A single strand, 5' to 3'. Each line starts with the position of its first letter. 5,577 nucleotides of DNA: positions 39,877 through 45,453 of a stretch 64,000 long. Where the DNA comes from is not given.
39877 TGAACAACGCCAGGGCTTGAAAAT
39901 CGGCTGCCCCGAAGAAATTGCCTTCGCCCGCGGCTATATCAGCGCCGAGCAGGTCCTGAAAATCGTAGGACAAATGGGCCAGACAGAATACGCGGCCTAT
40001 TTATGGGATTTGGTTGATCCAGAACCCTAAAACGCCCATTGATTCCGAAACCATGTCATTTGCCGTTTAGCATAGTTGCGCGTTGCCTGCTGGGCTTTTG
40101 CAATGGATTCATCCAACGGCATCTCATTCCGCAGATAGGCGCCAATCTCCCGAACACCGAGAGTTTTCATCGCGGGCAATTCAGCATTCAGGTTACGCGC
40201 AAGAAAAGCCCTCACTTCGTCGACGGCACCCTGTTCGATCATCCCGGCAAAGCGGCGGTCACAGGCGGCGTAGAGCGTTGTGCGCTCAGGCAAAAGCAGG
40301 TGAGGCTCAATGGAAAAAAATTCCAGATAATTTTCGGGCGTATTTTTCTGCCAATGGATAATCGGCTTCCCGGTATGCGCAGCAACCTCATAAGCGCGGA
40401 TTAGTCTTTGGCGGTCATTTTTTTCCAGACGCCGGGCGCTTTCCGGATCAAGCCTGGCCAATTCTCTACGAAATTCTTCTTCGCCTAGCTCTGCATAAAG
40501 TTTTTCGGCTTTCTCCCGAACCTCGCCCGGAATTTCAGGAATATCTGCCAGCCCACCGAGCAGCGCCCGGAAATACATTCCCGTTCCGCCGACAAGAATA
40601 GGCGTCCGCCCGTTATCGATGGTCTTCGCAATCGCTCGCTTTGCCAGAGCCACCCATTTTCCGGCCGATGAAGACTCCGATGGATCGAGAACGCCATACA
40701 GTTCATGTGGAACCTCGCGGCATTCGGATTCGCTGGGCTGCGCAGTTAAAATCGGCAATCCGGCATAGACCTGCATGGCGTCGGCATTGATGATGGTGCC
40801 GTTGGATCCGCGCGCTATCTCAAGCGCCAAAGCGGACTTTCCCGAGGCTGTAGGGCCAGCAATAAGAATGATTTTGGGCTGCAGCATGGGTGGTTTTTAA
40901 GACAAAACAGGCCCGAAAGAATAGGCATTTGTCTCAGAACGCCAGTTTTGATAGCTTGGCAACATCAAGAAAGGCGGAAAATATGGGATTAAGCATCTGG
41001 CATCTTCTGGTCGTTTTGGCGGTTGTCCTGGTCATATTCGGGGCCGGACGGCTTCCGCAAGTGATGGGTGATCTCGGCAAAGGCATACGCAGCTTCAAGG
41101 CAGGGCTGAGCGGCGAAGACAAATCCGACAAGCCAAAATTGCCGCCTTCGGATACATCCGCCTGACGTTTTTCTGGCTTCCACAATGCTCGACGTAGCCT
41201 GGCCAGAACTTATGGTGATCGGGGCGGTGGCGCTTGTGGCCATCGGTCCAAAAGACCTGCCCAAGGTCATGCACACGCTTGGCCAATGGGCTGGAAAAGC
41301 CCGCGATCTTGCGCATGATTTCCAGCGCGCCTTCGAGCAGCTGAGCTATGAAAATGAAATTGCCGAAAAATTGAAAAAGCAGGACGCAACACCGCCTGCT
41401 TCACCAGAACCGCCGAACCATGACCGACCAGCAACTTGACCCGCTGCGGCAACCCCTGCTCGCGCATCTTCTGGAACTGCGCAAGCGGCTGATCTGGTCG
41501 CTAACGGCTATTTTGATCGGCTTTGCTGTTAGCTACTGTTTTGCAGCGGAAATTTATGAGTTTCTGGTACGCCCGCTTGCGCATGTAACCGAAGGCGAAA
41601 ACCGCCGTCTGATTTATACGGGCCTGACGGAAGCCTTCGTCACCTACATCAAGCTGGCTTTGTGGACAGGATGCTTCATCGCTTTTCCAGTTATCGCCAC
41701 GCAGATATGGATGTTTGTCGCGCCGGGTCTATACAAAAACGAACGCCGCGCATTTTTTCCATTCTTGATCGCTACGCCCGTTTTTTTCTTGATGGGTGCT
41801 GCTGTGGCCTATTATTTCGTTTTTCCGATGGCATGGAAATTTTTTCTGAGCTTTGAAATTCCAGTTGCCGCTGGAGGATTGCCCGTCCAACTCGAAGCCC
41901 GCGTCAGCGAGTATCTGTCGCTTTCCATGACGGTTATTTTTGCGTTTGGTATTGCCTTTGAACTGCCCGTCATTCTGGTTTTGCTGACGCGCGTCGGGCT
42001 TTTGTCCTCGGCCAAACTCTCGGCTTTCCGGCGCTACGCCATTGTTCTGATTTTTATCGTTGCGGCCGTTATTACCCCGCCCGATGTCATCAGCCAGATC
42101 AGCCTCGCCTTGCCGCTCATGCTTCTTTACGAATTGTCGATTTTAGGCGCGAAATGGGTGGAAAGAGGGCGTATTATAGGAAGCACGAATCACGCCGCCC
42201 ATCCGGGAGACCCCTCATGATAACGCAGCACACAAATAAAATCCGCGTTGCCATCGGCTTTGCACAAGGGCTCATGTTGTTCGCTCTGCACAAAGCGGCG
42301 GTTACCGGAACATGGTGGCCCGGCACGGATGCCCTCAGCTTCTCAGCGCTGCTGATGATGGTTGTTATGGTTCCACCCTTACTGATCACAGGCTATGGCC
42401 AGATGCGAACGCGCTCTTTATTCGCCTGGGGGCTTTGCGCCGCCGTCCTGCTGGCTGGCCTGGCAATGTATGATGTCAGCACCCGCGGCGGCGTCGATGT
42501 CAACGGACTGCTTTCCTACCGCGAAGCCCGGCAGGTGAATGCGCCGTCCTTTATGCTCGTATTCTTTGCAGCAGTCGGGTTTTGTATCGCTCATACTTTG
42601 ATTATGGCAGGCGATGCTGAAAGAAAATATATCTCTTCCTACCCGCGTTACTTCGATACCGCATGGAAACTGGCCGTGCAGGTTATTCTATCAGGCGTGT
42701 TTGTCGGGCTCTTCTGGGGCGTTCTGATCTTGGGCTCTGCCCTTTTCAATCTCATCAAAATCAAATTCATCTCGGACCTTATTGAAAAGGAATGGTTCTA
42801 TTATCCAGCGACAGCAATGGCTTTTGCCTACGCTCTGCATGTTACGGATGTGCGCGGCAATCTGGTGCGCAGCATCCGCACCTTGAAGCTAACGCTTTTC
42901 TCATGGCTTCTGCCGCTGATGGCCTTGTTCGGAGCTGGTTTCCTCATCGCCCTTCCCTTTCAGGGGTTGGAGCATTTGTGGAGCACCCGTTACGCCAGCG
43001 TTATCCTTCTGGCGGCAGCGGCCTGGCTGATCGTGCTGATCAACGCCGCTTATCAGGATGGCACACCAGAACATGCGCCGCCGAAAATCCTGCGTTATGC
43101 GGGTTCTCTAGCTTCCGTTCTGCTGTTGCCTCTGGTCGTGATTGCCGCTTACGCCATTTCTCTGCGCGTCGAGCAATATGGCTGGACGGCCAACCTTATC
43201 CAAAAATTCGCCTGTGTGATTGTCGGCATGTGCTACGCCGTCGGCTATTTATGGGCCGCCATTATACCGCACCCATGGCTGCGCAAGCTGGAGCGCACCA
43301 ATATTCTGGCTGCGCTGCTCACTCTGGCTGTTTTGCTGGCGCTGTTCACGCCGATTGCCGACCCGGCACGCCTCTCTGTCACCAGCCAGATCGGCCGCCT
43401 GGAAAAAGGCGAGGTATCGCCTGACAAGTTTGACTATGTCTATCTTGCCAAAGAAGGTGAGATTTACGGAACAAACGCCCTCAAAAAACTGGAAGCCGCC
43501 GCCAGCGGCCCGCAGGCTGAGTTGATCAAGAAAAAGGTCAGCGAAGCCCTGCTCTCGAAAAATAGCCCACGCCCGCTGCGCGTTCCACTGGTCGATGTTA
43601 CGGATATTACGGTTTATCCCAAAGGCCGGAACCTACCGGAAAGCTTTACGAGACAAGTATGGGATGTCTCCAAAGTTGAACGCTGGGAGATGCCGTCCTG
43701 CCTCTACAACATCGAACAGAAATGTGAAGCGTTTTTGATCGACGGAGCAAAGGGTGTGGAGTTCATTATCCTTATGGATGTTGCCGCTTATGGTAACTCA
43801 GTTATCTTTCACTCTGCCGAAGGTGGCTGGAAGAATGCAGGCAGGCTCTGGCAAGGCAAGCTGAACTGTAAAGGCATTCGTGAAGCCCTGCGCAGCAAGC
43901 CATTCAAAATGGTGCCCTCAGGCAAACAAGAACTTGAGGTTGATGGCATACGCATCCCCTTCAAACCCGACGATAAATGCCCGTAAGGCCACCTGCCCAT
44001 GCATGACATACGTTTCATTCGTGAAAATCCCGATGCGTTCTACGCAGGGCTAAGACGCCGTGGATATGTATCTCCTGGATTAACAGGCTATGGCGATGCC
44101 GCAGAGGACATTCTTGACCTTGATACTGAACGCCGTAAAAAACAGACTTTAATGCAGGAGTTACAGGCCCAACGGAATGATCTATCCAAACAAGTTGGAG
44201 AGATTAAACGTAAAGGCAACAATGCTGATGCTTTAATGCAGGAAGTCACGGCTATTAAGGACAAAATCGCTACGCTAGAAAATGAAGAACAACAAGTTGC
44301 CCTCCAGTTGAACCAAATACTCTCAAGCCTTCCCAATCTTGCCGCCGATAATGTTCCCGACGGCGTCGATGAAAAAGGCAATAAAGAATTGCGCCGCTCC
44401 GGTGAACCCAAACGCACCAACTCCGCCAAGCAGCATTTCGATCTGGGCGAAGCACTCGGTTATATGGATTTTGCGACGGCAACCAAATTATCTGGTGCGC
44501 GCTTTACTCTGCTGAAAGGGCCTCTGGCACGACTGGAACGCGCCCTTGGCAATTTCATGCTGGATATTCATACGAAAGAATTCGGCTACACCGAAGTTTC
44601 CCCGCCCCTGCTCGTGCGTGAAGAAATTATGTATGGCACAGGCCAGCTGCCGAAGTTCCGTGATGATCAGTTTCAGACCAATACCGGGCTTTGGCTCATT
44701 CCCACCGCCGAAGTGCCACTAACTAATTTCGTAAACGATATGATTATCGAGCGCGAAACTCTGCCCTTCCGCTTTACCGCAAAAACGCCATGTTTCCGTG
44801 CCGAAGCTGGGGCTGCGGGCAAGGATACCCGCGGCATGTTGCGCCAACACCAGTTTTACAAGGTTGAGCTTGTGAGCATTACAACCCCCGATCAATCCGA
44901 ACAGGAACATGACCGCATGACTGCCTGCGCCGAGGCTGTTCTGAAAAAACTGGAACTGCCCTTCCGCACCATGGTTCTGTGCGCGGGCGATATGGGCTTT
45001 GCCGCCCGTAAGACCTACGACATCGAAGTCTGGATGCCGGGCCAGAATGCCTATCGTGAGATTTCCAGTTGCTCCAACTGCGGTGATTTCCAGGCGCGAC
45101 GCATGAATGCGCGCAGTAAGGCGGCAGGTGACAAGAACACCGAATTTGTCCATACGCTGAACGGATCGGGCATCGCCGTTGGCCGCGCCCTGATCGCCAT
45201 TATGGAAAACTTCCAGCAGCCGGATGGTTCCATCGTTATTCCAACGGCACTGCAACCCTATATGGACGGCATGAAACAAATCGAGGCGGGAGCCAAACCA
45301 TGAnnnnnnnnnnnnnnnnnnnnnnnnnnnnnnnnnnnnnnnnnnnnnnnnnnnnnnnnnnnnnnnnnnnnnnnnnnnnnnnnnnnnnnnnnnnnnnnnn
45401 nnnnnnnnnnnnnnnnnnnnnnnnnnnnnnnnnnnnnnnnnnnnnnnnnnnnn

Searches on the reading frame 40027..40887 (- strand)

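Call 12: search_protein_families(library=pfam, proteins=[window:40027-40887:-], max_evalue=0.01)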
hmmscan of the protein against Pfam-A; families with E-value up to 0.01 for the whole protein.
window:40027-40887:- (286 aa): 4 families
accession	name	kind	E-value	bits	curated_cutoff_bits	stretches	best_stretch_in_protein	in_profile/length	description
PF01715.23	IPPT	-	4e-77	259.6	23.6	1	39-283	1-243/243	IPP transferase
PF01745.22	IPT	-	2.1e-05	24.5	20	1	5-57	2-54/233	Isopentenyl transferase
PF13191.12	AAA_16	-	0.00039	21.4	32.6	1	4-142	24-104/167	AAA ATPase domain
PF06414.18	Zeta_toxin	-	0.0093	15.9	22.3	0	3-39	15-55/199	Zeta toxin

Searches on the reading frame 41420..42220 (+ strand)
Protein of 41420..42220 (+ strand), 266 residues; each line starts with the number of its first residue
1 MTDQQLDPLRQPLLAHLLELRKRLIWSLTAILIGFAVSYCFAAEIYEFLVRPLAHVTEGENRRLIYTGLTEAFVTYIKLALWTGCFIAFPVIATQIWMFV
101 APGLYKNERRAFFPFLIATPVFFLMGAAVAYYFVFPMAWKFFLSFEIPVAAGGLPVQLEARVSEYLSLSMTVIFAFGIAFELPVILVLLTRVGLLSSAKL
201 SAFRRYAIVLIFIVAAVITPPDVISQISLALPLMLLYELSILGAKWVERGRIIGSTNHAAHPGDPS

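Call 12: search_protein_families(library=pfam, proteins=[window:41420-42220:+], max_evalue=0.01)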
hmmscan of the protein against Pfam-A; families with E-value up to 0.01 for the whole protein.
window:41420-42220:+ (266 aa): 1 family
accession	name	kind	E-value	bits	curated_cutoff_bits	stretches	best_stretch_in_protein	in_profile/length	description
PF00902.23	TatC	-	1.2e-72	244.6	25.1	1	16-232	2-208/208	Sec-independent protein translocase protein (TatC)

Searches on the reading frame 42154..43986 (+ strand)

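Call 12: search_protein_families(library=pfam, proteins=[window:42154-43986:+], max_evalue=0.01)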
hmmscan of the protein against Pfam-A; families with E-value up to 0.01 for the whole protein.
window:42154-43986:+ (610 aa): 1 family
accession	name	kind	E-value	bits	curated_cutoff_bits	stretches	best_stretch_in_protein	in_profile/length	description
PF13687.11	DUF4153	-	6.3e-11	42.5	27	1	87-432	17-360/373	Domain of unknown function (DUF4153)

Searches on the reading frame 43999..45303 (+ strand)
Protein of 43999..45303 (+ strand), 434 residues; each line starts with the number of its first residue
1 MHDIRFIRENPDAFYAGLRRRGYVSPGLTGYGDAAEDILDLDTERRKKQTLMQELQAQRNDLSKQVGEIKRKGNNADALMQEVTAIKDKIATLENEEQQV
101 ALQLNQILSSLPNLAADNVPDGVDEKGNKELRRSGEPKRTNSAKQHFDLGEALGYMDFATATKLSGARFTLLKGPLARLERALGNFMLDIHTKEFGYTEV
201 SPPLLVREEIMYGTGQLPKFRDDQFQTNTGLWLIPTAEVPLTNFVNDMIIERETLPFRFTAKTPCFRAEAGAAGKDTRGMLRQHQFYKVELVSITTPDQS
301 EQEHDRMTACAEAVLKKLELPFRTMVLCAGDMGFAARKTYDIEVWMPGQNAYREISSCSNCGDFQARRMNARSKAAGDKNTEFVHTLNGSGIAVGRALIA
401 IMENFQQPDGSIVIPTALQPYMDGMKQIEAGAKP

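Call 45: search_protein_families(library=pfam, proteins=[window:43999-45303:+], max_evalue=0.00001)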
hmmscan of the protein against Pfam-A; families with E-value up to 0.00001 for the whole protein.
window:43999-45303:+ (434 aa): 2 families
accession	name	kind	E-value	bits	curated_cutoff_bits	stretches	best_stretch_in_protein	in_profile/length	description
PF00587.30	tRNA-synt_2b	-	5.4e-39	134.5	29.3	1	229-405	9-179/179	tRNA synthetase class II core domain (G, H, P, S and T)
PF02403.27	Seryl_tRNA_N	-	6.6e-28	97.5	28.2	1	1-114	1-107/108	Seryl-tRNA synthetase N-terminal domain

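Call 46: find_homologous_proteins(query=window:43999-45303:+, max_evalue=1e-50)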
Query window:43999-45303:+ (434 aa): 8000 proteins with E <= 1e-50 among 8000 candidates; the best 120 are listed.
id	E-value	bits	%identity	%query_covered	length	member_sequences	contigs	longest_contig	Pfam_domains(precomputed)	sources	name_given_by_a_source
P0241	9.4e-291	982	100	100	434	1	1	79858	PF00587.31,PF02403.28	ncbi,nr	ncbi:MAG: serine--tRNA ligase [Alphaproteobacteria bacterium]|nr:serine--tRNA ligase [Alphaproteobac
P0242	6.8e-221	752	77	100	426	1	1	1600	PF00587.31,PF02403.28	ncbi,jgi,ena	jgi:seryl-tRNA synthetase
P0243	3.5e-220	749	77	99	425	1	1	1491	PF00587.31,PF02403.28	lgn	-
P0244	1.3e-217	741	76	99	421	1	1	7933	PF00587.31,PF02403.28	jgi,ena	-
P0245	2.0e-217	740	76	99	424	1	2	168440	PF00587.31,PF02403.28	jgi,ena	jgi:seryl-tRNA synthetase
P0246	4.4e-217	739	75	100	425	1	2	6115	PF00587.31,PF02403.28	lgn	-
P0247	2.0e-216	737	75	100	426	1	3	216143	PF00587.31,PF02403.28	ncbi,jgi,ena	jgi:seryl-tRNA synthetase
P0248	7.5e-215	732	76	100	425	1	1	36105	PF00587.31,PF02403.28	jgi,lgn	-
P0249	2.5e-213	727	74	100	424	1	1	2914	PF00587.31,PF02403.28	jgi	jgi:seryl-tRNA synthetase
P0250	2.9e-213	726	75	99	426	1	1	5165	PF00587.31,PF02403.28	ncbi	-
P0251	1.3e-212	724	75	100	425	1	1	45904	PF00587.31,PF02403.28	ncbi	-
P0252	3.9e-212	723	75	100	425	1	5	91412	PF00587.31,PF02403.28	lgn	-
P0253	5.1e-212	722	75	100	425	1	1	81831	PF00587.31,PF02403.28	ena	-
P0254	5.8e-212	722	75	100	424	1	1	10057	PF00587.31,PF02403.28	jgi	-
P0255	7.1e-212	722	75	99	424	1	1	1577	PF00587.31,PF02403.28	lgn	-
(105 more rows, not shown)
